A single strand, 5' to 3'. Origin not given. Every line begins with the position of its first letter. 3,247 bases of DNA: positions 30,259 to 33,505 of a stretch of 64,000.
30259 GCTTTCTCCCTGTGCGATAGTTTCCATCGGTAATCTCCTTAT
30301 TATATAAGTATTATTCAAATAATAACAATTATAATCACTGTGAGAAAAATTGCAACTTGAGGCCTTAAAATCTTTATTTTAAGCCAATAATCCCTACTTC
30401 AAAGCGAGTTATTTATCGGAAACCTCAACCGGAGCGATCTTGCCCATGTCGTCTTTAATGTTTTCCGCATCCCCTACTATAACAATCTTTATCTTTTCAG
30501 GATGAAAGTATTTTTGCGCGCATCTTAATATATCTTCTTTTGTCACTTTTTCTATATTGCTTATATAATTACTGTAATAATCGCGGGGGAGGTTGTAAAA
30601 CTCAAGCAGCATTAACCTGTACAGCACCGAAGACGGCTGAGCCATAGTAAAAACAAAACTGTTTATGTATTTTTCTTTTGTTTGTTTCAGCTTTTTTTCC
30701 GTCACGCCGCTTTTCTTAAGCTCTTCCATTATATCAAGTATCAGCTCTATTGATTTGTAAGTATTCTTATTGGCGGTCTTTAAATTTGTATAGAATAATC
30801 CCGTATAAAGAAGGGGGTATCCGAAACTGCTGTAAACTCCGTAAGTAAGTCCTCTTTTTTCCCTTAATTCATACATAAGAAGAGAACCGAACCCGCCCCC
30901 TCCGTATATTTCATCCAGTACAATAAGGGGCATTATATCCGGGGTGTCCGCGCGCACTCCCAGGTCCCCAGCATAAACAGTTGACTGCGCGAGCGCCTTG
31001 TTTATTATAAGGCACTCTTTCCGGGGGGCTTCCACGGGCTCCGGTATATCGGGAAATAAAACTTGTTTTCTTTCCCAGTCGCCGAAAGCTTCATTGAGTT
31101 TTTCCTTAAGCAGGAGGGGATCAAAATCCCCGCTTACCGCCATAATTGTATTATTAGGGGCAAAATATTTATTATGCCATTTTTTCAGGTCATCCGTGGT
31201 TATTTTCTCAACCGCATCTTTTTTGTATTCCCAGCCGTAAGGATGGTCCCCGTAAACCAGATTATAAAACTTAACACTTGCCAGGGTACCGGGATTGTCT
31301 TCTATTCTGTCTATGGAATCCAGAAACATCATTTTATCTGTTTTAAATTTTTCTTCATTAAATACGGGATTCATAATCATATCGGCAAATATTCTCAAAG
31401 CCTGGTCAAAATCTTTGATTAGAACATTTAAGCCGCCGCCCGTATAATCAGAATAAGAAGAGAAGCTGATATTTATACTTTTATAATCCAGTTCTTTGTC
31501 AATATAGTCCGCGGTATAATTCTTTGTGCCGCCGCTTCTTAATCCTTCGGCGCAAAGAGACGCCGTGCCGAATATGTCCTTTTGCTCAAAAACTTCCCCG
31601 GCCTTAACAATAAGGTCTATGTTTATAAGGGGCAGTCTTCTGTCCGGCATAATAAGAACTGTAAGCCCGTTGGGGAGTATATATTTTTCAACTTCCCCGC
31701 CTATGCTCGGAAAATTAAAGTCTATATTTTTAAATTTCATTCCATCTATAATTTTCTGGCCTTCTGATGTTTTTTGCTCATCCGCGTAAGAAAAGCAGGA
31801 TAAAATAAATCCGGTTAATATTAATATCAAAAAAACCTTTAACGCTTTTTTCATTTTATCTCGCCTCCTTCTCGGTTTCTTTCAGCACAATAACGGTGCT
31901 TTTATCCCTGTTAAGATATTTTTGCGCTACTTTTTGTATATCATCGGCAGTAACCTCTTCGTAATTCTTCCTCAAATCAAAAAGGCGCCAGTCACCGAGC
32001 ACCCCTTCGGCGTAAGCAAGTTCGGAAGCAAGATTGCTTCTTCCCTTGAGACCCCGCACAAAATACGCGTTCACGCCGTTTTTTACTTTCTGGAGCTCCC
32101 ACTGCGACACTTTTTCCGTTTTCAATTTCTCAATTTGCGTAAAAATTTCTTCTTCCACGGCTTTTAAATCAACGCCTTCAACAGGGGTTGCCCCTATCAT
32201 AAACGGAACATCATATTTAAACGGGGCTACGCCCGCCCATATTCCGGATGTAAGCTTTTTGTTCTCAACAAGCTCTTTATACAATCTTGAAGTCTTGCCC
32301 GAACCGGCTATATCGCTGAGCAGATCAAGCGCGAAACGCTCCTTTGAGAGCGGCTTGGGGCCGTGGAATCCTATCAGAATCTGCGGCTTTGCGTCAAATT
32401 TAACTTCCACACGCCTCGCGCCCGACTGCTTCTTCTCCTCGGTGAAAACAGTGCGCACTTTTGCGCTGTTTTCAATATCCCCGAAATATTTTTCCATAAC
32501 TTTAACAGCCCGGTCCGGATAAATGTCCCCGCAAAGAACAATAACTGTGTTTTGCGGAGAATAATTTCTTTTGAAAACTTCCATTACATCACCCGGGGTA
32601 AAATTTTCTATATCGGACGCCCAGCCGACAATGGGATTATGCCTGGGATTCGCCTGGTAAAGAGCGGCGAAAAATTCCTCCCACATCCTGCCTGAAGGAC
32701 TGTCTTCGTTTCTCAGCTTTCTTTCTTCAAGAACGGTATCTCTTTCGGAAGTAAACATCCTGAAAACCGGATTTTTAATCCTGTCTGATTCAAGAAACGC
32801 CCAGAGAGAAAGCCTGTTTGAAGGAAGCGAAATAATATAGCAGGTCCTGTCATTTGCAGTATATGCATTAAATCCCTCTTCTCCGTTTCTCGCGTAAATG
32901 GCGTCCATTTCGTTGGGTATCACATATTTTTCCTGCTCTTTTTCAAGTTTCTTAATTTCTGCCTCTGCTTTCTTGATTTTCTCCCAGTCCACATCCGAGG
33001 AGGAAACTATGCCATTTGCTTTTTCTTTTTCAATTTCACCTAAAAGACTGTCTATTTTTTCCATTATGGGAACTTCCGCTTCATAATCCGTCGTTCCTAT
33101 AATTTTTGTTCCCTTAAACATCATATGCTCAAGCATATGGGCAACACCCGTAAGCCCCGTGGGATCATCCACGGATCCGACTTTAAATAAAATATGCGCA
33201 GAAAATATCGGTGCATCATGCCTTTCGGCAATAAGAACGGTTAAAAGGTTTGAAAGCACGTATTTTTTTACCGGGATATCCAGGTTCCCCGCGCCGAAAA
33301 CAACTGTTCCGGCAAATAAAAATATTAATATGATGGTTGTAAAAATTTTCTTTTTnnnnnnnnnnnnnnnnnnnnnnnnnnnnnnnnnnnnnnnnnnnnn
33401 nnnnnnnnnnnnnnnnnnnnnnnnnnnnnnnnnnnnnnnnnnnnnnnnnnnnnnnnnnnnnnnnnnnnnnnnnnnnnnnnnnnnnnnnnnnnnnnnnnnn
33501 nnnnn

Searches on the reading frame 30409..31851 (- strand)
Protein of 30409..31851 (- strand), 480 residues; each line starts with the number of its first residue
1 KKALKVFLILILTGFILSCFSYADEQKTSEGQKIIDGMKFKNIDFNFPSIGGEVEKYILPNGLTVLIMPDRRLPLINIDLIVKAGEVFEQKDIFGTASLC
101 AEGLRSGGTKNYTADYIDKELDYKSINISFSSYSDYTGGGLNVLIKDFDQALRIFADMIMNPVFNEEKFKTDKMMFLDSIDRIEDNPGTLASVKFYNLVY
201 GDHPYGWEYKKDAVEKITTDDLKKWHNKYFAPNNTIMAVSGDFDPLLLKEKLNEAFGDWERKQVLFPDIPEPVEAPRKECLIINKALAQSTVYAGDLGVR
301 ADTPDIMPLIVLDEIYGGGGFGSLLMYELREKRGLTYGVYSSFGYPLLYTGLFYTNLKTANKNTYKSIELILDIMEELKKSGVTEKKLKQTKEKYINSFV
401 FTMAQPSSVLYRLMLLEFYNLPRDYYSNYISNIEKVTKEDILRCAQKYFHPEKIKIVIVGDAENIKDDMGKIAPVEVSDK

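Call 80: search_protein_families(library=pfam, proteins=[window:30409-31851:-], max_evalue=0.00001)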
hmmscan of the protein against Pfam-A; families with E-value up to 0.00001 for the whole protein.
window:30409-31851:- (480 aa): 2 families
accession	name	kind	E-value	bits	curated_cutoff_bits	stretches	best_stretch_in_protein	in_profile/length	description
PF05193.26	Peptidase_M16_C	-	5.3e-36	124.6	23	1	216-394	1-180/181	Peptidase M16 inactive domain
PF00675.25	Peptidase_M16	-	2.1e-12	47.6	22.3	1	77-191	14-127/149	Insulinase (Peptidase family M16)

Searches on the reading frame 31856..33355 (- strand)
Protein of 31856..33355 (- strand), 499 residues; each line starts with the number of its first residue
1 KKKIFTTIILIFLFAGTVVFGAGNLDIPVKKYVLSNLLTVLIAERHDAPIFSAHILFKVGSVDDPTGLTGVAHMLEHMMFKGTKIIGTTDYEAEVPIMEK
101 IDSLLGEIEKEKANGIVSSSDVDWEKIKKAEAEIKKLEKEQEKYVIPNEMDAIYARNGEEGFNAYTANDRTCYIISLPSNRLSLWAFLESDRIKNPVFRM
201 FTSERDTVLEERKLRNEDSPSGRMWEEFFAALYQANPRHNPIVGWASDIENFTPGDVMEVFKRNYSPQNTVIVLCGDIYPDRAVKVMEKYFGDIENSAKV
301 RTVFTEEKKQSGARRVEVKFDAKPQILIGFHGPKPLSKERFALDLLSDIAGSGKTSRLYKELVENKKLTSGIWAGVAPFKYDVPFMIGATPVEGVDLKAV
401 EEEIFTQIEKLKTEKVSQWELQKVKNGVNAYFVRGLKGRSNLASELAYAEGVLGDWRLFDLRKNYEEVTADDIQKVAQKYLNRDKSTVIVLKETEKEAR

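Call 80: search_protein_families(library=pfam, proteins=[window:31856-33355:-], max_evalue=0.00001)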
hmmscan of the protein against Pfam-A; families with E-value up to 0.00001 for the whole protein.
window:31856-33355:- (499 aa): 2 families
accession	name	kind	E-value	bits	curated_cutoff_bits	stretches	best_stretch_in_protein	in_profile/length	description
PF05193.26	Peptidase_M16_C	-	1.2e-35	123.5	23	1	251-427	1-180/181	Peptidase M16 inactive domain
PF00675.25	Peptidase_M16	-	3.1e-14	53.6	22.3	1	40-86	2-48/149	Insulinase (Peptidase family M16)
